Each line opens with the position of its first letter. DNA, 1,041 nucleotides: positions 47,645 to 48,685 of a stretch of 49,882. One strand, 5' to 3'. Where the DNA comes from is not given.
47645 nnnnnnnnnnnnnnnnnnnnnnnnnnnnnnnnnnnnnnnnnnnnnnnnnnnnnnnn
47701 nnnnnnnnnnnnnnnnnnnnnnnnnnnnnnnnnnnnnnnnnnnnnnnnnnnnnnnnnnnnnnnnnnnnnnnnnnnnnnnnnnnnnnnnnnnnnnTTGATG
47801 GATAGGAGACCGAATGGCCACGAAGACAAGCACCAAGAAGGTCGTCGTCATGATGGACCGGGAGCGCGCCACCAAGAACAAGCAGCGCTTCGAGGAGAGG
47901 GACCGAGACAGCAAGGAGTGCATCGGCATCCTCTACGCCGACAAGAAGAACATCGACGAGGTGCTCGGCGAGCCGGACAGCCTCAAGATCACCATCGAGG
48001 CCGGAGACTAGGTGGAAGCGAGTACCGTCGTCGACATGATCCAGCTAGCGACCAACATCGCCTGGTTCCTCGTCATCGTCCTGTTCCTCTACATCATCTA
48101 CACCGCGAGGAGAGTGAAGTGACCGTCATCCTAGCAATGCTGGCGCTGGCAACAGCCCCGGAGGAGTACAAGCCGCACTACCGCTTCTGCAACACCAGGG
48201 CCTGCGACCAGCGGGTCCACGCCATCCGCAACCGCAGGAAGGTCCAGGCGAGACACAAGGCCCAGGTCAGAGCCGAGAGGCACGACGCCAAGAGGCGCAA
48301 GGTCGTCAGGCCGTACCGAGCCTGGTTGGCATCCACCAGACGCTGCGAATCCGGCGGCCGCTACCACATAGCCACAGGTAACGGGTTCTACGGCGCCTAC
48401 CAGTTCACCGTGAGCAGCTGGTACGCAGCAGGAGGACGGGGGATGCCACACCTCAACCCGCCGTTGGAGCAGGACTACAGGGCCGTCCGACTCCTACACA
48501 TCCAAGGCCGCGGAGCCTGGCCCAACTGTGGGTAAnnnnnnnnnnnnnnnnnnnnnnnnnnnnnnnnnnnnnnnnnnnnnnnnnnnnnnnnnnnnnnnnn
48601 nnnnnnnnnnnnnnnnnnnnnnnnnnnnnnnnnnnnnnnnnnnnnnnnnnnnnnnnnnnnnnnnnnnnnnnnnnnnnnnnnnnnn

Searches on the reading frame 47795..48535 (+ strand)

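Call 52: search_protein_families(library=pfam, proteins=[window:47795-48535:+], max_evalue=0.001)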
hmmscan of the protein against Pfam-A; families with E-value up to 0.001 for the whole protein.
window:47795-48535:+ (246 aa): 1 family
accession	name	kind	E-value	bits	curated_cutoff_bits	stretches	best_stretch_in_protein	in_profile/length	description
PF06737.19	Transglycosylas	-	7.6e-19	68.6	27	1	183-245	12-77/77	Transglycosylase-like domain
